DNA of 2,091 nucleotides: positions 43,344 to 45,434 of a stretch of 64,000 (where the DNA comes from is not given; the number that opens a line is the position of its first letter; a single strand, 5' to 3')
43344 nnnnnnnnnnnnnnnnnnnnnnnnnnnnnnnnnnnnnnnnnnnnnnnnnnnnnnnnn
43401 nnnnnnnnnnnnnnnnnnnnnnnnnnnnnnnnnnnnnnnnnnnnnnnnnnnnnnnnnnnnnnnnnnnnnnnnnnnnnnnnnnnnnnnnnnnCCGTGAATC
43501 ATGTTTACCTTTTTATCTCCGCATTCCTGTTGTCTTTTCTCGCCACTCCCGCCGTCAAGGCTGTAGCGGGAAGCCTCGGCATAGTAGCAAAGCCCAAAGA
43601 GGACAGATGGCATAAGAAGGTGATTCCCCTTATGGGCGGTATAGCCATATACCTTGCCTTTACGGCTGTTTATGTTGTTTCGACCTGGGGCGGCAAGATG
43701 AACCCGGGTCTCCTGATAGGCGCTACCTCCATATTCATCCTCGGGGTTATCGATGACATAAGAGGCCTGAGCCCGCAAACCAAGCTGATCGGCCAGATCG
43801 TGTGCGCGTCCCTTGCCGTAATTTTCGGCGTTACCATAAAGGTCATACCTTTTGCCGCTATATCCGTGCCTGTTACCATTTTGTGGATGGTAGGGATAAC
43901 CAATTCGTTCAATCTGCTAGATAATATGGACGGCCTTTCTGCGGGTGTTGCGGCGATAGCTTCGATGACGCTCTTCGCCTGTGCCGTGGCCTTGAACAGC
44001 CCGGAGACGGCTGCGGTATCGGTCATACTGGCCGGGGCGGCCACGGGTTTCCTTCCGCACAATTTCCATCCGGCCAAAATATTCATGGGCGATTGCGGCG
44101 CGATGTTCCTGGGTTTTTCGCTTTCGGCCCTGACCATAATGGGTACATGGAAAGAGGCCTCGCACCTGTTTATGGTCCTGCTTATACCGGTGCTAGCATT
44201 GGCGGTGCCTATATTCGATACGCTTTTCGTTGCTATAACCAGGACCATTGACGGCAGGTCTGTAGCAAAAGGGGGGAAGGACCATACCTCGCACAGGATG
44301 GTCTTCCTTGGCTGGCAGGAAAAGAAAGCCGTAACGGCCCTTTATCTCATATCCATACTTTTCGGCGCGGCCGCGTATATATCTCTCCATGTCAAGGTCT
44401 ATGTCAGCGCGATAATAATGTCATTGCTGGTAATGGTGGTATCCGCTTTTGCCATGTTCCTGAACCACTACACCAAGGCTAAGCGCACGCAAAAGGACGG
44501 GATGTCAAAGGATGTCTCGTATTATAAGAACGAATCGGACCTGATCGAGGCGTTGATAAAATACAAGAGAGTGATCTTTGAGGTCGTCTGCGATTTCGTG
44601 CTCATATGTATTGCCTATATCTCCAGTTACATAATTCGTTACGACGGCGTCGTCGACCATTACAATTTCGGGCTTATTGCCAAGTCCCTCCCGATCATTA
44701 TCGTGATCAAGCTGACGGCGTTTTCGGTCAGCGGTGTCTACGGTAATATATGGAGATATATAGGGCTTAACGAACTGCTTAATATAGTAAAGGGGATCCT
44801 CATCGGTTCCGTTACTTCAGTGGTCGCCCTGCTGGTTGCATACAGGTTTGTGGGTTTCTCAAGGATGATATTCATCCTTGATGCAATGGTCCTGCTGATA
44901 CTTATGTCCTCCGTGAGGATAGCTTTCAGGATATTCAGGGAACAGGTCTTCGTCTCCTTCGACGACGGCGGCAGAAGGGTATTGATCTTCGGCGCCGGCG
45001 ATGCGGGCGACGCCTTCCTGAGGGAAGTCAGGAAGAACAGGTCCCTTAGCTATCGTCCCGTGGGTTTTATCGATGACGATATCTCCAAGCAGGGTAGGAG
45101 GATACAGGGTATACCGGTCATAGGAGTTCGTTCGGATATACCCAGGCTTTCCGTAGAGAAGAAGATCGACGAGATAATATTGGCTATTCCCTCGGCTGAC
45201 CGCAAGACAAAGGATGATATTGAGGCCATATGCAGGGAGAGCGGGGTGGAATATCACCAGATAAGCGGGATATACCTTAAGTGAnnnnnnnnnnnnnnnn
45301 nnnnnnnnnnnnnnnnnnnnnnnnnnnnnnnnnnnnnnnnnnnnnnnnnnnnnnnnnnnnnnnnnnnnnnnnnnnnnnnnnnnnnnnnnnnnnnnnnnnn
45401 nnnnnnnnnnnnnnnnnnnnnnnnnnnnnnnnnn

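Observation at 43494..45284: Chimeric initiating transferase: WecA-family PNPT catalytic domain followed by the TM + Rossmann (CoA_binding_3-like) module normally found at the N-terminus of WbaP/CapD-type proteins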

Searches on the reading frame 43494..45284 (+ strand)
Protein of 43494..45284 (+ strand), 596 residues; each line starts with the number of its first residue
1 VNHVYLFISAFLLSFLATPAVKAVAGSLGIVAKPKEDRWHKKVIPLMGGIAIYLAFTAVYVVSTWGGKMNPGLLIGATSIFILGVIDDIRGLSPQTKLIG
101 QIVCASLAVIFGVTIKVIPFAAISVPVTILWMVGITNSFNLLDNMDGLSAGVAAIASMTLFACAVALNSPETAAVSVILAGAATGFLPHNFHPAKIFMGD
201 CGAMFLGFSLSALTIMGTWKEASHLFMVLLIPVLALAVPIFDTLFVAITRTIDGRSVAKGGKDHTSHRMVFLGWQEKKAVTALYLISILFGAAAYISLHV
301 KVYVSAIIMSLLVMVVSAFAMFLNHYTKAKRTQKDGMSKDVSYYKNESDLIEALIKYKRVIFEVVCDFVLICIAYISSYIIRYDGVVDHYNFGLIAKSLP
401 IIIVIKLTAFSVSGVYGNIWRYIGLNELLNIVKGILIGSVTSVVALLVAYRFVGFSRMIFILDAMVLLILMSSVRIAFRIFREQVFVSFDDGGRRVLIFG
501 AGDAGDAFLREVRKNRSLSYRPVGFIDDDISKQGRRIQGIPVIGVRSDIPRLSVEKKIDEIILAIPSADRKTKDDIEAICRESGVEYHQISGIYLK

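Call 3: search_protein_families(library=pfam, proteins=[window:43494-45284:+], max_evalue=1)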
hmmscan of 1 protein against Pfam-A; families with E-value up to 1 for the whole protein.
window:43494-45284:+ (596 aa): 5 families
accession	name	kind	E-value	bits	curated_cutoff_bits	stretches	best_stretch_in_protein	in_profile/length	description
PF00953.26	Glycos_transf_4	-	1.6e-35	122.9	27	1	72-217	3-159/160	Glycosyl transferase family 4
PF13727.12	CoA_binding_3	-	5.3e-13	49.8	25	1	437-585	26-169/175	CoA-binding domain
PF17836.7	PglD_N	-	0.0056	17.7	23.4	1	495-565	1-65/78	PglD N-terminal domain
PF08391.16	Ly49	-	0.089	13.7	31.5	1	299-361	5-69/119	Ly49-like protein, N-terminal region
PF01408.29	GFO_IDH_MocA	-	0.16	13.1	24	1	495-576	2-78/120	Oxidoreductase family, NAD-binding Rossmann fold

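Call 4: search_protein_families(library=ncbifam, proteins=[window:43494-45284:+], max_evalue=1)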
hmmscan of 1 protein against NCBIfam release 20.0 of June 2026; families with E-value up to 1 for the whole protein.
window:43494-45284:+ (596 aa): 9 families
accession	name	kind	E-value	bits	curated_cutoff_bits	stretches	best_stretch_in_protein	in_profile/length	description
TIGR02380.1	ECA_wecA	exception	6.8e-31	107.7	326.05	1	7-330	4-340/346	UDP-N-acetylglucosamine--undecaprenyl-phosphate N-acetylglucosaminephosphotransferase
NF053644.1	MraY_archaea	equivalog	5.9e-27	94.9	450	2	95-293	151-338/340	pseudomurein biosynthesis MraY family phospho-N-acetylmuramoyl-pentapeptide-transferase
TIGR03025.1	EPS_sugtrans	subfamily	3.5e-23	82.5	295.55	1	366-591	2-222/445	exopolysaccharide biosynthesis polyprenyl glycosylphosphotransferase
TIGR03023.1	WcaJ_sugtrans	equivalog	7.3e-22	78.3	410.75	1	366-590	2-226/453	undecaprenyl-phosphate glucose phosphotransferase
TIGR00445.1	mraY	equivalog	5.9e-18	65.4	192.05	1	36-300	27-320/321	phospho-N-acetylmuramoyl-pentapeptide-transferase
TIGR03022.1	WbaP_sugtrans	subfamily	7.4e-15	55.1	403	1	365-574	3-205/456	undecaprenyl-phosphate galactose phosphotransferase WbaP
TIGR03570.1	NeuD_NnaD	subfamily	1.9e-07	30.9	160.8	1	496-588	2-87/202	NeuD/PglB/VioB family sugar acetyltransferase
NF003993.0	PRK05472.2-2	equivalog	0.0015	18.1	217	1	495-569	85-157/212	redox-sensing transcriptional repressor Rex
NF050817.1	PolSacchBiosHfsE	equivalog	0.081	11.6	750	1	493-571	140-216/467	polysaccharide biosynthesis protein HfsE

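Call 5: find_homologous_proteins(query=window:43494-45284:+, max_evalue=0.00001)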
Query window:43494-45284:+ (596 aa): 6812 proteins with E <= 0.00001 among 8000 candidates; the best 120 are listed.
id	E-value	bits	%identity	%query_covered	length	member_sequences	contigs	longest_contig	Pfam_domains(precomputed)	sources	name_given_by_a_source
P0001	0.0e+0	1288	100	100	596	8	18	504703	PF13727.13,PF00953.27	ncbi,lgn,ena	ncbi:MAG: hypothetical protein WC512_04975 [Candidatus Omnitrophota bacterium]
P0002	0.0e+0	1083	81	100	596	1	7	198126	PF13727.13,PF00953.27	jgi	-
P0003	0.0e+0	1082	81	100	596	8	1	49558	PF13727.13,PF00953.27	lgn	-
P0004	0.0e+0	1067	81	99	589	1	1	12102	PF13727.13,PF00953.27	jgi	-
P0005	0.0e+0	1055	80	100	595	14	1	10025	PF13727.13,PF00953.27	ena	-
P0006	0.0e+0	1043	78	100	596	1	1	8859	PF13727.13,PF00953.27,PF22674.3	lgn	-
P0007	1.1e-294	996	76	97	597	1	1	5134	PF13727.13,PF00953.27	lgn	-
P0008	5.0e-293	991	74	100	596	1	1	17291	PF13727.13,PF00953.27,PF22674.3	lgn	-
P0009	1.2e-290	983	73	100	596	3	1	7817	PF13727.13,PF00953.27,PF22674.3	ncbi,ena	-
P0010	5.1e-285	965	73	100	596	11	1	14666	PF13727.13,PF00953.27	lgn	-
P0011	5.5e-284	961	72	100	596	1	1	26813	PF13727.13,PF00953.27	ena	-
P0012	2.3e-282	956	71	100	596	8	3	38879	PF13727.13,PF00953.27,PF22674.3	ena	-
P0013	2.7e-280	949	71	100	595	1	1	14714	PF13727.13,PF00953.27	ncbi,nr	ncbi:MAG: hypothetical protein PHR22_00630 [Candidatus Omnitrophica bacterium]|nr:hypothetical prote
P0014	5.8e-274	928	70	100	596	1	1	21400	PF13727.13,PF00953.27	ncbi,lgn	-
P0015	1.4e-269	914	69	100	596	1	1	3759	PF13727.13,PF00953.27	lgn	-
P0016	2.0e-268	910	69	100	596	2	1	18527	PF13727.13,PF00953.27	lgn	-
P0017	6.1e-264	895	67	100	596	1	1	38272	PF13727.13,PF00953.27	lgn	-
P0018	7.2e-264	895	68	100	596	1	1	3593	PF13727.13,PF00953.27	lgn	-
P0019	1.3e-263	894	67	100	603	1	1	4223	PF13727.13,PF00953.27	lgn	-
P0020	1.9e-261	887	68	100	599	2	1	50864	PF13727.13,PF00953.27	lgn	-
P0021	9.8e-261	884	67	100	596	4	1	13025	PF13727.13,PF00953.27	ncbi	-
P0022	4.2e-259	879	66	100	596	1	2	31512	PF13727.13,PF00953.27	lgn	-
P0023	5.7e-258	875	67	100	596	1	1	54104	PF13727.13,PF00953.27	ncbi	-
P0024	1.6e-257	874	67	100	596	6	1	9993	PF13727.13,PF00953.27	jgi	-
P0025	1.7e-256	870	66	100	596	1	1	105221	PF13727.13,PF00953.27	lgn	-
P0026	3.0e-255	866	66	100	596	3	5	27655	PF13727.13,PF00953.27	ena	-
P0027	1.6e-253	860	65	100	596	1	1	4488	PF13727.13,PF00953.27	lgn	-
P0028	2.1e-251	854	65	100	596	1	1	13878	PF13727.13,PF00953.27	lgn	-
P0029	1.1e-250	851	64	100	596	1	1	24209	PF13727.13,PF00953.27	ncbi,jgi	jgi:UDP-GlcNAc:undecaprenyl-phosphate GlcNAc-1-phosphate transferase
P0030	2.9e-250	850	65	100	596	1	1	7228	PF13727.13,PF00953.27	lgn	-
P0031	2.4e-249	847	65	100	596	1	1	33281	PF13727.13,PF00953.27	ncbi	ncbi:MAG: hypothetical protein V1933_06545 [Candidatus Omnitrophota bacterium]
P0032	2.4e-247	840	63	100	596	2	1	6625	PF13727.13,PF00953.27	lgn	-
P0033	1.3e-230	785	65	93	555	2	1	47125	PF13727.13,PF00953.27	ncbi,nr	ncbi:MAG: hypothetical protein Q8R05_06800 [Candidatus Omnitrophota bacterium]|nr:hypothetical prote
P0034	1.4e-215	735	79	70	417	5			PF00953.27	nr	nr:undecaprenyl/decaprenyl-phosphate alpha-N-acetylglucosaminyl 1-phosphate transferase [Candidatus 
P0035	4.3e-177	608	70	67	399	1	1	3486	PF13727.13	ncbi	-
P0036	1.6e-175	603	48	99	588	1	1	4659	PF17836.8,PF13727.13,PF00953.27,PF22674.3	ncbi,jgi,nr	ncbi:MAG: hypothetical protein FJZ16_06045 [Candidatus Omnitrophica bacterium]|nr:hypothetical prote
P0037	4.3e-175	602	48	99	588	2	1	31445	PF17836.8,PF13727.13,PF00953.27,PF22674.3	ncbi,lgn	-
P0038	7.2e-175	601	48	99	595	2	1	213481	PF13727.13,PF00953.27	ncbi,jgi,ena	-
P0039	5.3e-173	595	47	98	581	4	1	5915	PF13727.13,PF00953.27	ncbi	-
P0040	1.0e-170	587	46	99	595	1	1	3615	PF17836.8,PF13727.13,PF00953.27,PF22674.3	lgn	-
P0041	2.3e-170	586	46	99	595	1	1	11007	PF17836.8,PF13727.13,PF00953.27,PF22674.3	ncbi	-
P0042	1.4e-168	580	47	98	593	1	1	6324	PF13727.13,PF00953.27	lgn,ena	-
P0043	3.9e-167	575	46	100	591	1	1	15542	PF17836.8,PF13727.13,PF00953.27,PF22674.3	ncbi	ncbi:hypothetical protein ACFL0P_06790 [Candidatus Omnitrophota bacterium]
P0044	4.9e-166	572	47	99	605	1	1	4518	PF17836.8,PF13727.13,PF00953.27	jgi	jgi:UDP-GlcNAc:undecaprenyl-phosphate/decaprenyl-phosphate GlcNAc-1-phosphate transferase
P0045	7.9e-166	571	47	99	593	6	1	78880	PF17836.8,PF13727.13,PF00953.27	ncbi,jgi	-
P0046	9.0e-166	571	47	99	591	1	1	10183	PF02629.26,PF17836.8,PF13727.13,PF00953.27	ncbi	-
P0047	1.2e-165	570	46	99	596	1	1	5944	PF13727.13,PF00953.27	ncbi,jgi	jgi:UDP-GlcNAc:undecaprenyl-phosphate GlcNAc-1-phosphate transferase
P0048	1.5e-165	570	47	99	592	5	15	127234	PF17836.8,PF13727.13,PF00953.27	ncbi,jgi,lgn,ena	-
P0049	6.7e-165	568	48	98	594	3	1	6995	PF13727.13,PF00953.27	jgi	-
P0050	6.8e-165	568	45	99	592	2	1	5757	PF17836.8,PF13727.13,PF00953.27,PF22674.3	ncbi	-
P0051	1.8e-164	567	47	98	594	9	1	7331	PF17836.8,PF13727.13,PF00953.27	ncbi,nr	ncbi:MAG: glycosyl transferase [Candidatus Omnitrophica bacterium]|nr:glycosyl transferase [Candidat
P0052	2.9e-164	566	46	98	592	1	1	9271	PF17836.8,PF13727.13,PF00953.27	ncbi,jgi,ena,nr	ncbi:MAG: hypothetical protein KKH08_05010 [Candidatus Omnitrophica bacterium]|nr:hypothetical prote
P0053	7.6e-164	564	45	99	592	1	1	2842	PF17836.8,PF13727.13,PF00953.27,PF22674.3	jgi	-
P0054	1.0e-163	564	46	99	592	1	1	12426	PF17836.8,PF13727.13,PF00953.27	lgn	-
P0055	1.1e-163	564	46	99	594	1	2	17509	PF17836.8,PF13727.13,PF00953.27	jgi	-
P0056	1.3e-163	564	47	98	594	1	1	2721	PF13727.13,PF00953.27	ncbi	-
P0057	2.0e-163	563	47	98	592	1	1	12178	PF13727.13,PF00953.27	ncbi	ncbi:MAG: hypothetical protein ABIG92_06410 [Candidatus Omnitrophota bacterium]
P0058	2.1e-163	563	46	96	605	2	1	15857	PF13727.13,PF00953.27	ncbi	ncbi:MAG: hypothetical protein ACE5IH_00730 [Thermodesulfobacteriota bacterium]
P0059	4.6e-163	562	47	99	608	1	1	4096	PF13727.13,PF00953.27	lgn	-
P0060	4.6e-163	562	48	98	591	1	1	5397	PF17836.8,PF13727.13,PF00953.27,PF22674.3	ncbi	-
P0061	7.5e-163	561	47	98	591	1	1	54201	PF13727.13,PF00953.27,PF22674.3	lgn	-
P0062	8.5e-163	561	47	99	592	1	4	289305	PF13727.13,PF00953.27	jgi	-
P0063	2.6e-162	559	47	98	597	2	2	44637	PF17836.8,PF13727.13,PF00953.27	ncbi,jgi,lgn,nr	ncbi:MAG: hypothetical protein HQ593_01565 [Candidatus Omnitrophica bacterium]|nr:hypothetical prote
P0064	3.1e-162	559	46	99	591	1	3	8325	PF13727.13,PF00953.27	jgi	-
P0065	3.6e-162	559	45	100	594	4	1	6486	PF17836.8,PF13727.13,PF00953.27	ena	-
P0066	1.2e-161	557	46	98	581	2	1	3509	PF17836.8,PF13727.13,PF00953.27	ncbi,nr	ncbi:MAG: hypothetical protein KJ957_01280, partial [Candidatus Omnitrophica bacterium]|nr:hypotheti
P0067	4.2e-161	555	46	99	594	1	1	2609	PF13727.13,PF00953.27,PF22674.3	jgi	jgi:UDP-GlcNAc:undecaprenyl-phosphate GlcNAc-1-phosphate transferase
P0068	4.6e-161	555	45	99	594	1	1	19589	PF17836.8,PF13727.13,PF00953.27,PF22674.3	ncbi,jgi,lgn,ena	ncbi:MAG: hypothetical protein WC569_04020 [Candidatus Omnitrophota bacterium]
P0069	1.2e-160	554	45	99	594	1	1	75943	PF17836.8,PF13727.13,PF00953.27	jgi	jgi:UDP-GlcNAc:undecaprenyl-phosphate GlcNAc-1-phosphate transferase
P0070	2.9e-160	553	46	97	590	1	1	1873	PF13727.13,PF00953.27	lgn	-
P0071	6.5e-160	551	46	99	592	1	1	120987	PF17836.8,PF13727.13,PF00953.27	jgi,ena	-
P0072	6.6e-160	551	46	98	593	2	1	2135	PF13727.13,PF00953.27,PF22674.3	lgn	-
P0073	7.6e-160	551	45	99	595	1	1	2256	PF13727.13,PF00953.27,PF22674.3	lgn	-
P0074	1.1e-159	551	46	98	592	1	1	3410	PF17836.8,PF13727.13,PF00953.27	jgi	jgi:UDP-GlcNAc:undecaprenyl-phosphate GlcNAc-1-phosphate transferase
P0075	1.2e-159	551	45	97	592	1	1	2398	PF17836.8,PF13727.13,PF00953.27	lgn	-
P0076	4.2e-159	549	45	97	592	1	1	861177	PF17836.8,PF13727.13,PF00953.27,PF22674.3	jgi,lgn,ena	-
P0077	4.4e-159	549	45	99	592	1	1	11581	PF17836.8,PF13727.13,PF00953.27,PF22674.3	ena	-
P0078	4.9e-159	549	46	97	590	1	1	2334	PF17836.8,PF13727.13,PF00953.27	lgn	-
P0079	6.0e-159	548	45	98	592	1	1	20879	PF13727.13,PF00953.27,PF22674.3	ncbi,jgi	ncbi:MAG: hypothetical protein WC312_05960 [Candidatus Omnitrophota bacterium]|jgi:UDP-GlcNAc:undeca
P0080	7.5e-159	548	45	100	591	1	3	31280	PF13727.13,PF00953.27,PF22674.3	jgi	-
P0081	8.9e-159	548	45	98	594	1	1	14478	PF13727.13,PF00953.27,PF22674.3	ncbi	ncbi:hypothetical protein ACFL2G_04630 [Candidatus Omnitrophota bacterium]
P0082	1.0e-158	548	46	97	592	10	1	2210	PF17836.8,PF13727.13,PF00953.27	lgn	-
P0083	1.1e-158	548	46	100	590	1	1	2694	PF13727.13,PF00953.27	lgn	-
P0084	1.1e-158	547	45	98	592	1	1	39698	PF17836.8,PF13727.13,PF00953.27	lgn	-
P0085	1.3e-158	547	45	99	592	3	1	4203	PF17836.8,PF13727.13,PF00953.27,PF22674.3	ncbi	-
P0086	1.4e-158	547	45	99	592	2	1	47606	PF17836.8,PF13727.13,PF00953.27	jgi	jgi:UDP-GlcNAc:undecaprenyl-phosphate GlcNAc-1-phosphate transferase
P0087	1.4e-158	547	46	98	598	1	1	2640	PF17836.8,PF13727.13,PF00953.27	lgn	-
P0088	1.5e-158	547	46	97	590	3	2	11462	PF17836.8,PF13727.13,PF00953.27,PF22674.3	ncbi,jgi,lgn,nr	ncbi:MAG: hypothetical protein HQ566_01425 [Candidatus Omnitrophica bacterium]|nr:hypothetical prote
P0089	1.7e-158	547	46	97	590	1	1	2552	PF17836.8,PF13727.13,PF00953.27,PF22674.3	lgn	-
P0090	1.9e-158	547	45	97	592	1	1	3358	PF17836.8,PF13727.13,PF00953.27,PF22674.3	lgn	-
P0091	3.1e-158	546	44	99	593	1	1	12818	PF13727.13,PF00953.27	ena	-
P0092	3.1e-158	546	45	99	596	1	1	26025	PF17836.8,PF13727.13,PF00953.27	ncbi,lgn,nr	ncbi:MAG: hypothetical protein JW869_06390 [Candidatus Omnitrophica bacterium]|nr:hypothetical prote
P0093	6.2e-158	545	45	99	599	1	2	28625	PF17836.8,PF13727.13,PF00953.27,PF22674.3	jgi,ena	-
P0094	1.1e-157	544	44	99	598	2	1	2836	PF13727.13,PF00953.27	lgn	-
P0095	1.1e-157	544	45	100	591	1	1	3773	PF13727.13,PF00953.27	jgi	-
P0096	1.4e-157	544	45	99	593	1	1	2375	PF17836.8,PF13727.13,PF00953.27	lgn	-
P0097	1.4e-157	544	45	99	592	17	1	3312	PF17836.8,PF13727.13,PF00953.27,PF22674.3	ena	-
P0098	2.1e-157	543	45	99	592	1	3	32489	PF13727.13,PF00953.27,PF22674.3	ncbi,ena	ncbi:MAG: hypothetical protein AABY55_00275 [Candidatus Omnitrophota bacterium]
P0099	2.3e-157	543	45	99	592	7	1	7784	PF17836.8,PF13727.13,PF00953.27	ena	-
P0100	3.3e-157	543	46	97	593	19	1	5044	PF13727.13,PF00953.27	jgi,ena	-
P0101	4.0e-157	542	44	99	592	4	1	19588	PF13727.13,PF00953.27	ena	-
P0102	4.8e-157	542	44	97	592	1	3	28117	PF17836.8,PF13727.13,PF00953.27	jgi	-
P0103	6.1e-157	542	45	100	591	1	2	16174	PF17836.8,PF13727.13,PF00953.27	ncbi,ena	-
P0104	8.3e-157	541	45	99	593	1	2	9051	PF17836.8,PF13727.13,PF00953.27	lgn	-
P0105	9.5e-157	541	45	96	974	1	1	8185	PF13727.13,PF04321.24,PF02719.22,PF00899.28,PF00953.27,PF01370.28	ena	-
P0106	3.7e-156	539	46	97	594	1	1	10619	PF13727.13,PF00953.27,PF22674.3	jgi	-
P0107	4.5e-156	539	44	99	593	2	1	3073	PF17836.8,PF13727.13,PF00953.27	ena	-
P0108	4.9e-156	539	44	99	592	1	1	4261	PF13727.13,PF00953.27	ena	-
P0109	6.5e-156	538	44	99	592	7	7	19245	PF17836.8,PF13727.13,PF00953.27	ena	-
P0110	7.5e-156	538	43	99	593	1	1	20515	PF17836.8,PF13727.13,PF00953.27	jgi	jgi:UDP-GlcNAc:undecaprenyl-phosphate GlcNAc-1-phosphate transferase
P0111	7.9e-156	538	44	99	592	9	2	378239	PF17836.8,PF13727.13,PF00953.27,PF22674.3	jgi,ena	-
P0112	1.4e-155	537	45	97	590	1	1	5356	PF17836.8,PF13727.13,PF00953.27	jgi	jgi:UDP-GlcNAc:undecaprenyl-phosphate GlcNAc-1-phosphate transferase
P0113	1.7e-155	537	44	100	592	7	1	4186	PF13727.13,PF00953.27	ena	-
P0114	2.1e-155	537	45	98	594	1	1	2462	PF13727.13,PF00953.27,PF22674.3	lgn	-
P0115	2.2e-155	537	44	99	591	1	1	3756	PF17836.8,PF13727.13,PF00953.27,PF22674.3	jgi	jgi:UDP-GlcNAc:undecaprenyl-phosphate GlcNAc-1-phosphate transferase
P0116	4.2e-155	536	45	97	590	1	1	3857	PF17836.8,PF13727.13,PF00953.27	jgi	jgi:UDP-GlcNAc:undecaprenyl-phosphate/decaprenyl-phosphate GlcNAc-1-phosphate transferase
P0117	4.9e-155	535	44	99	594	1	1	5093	PF17836.8,PF13727.13,PF00953.27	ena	-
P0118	5.2e-155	535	45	98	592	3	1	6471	PF13727.13,PF00953.27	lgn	-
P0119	6.1e-155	535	44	95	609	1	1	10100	PF17836.8,PF13727.13,PF00953.27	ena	-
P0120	6.6e-155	535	43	99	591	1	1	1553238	PF02629.26,PF17836.8,PF13727.13,PF00953.27,PF22674.3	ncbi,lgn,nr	ncbi:MAG: hypothetical protein JSV30_07405 [Candidatus Omnitrophota bacterium]|nr:MAG: hypothetical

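Call 6: search_solved_structures(query=window:43494-45284:+, max_evalue=0.01, show_alignments=0)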
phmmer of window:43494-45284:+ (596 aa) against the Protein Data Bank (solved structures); distinct sequences matched with E-value up to 0.01: 11.
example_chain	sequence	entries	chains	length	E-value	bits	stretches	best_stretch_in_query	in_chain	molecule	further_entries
5jnq_A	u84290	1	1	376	2.1e-11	46.3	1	8-298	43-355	Phospho-N-acetylmuramoyl-pentapeptide-transferase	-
4j72_A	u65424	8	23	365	4.7e-10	41.8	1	36-295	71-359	Phospho-N-acetylmuramoyl-pentapeptide-transferase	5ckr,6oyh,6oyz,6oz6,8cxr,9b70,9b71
9zno_A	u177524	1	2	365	1.5e-07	33.5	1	35-294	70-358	Phospho-N-acetylmuramoyl-pentapeptide-transferase (MraY)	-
3nkl_A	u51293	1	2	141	2e-07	33.2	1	493-579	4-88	UDP-D-quinovosamine 4-dehydrogenase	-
8tlu_A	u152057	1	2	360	9.3e-06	27.7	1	35-294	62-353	Phospho-N-acetylmuramoyl-pentapeptide-transferase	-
8g01_A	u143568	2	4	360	9.3e-06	27.7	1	35-294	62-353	Phospho-N-acetylmuramoyl-pentapeptide-transferase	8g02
5lev_A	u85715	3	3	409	7.9e-05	24.6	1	130-228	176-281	UDP-N-acetylglucosamine--dolichyl-phosphate N-acetylglucosaminephosphotransferase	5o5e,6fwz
6fm9_A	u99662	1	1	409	8.1e-05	24.6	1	130-228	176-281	UDP-N-acetylglucosamine--dolichyl-phosphate N-acetylglucosaminephosphotransferase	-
6bw5_A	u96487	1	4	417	8.3e-05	24.5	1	130-228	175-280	UDP-N-acetylglucosamine--dolichyl-phosphate N-acetylglucosaminephosphotransferase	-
9znn_A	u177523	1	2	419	8.7e-05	24.5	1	130-228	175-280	UDP-N-acetylglucosamine--dolichyl-phosphate N-acetylglucosaminephosphotransferase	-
6bw6_A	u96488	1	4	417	0.00099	21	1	79-228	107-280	UDP-N-acetylglucosamine--dolichyl-phosphate N-acetylglucosaminephosphotransferase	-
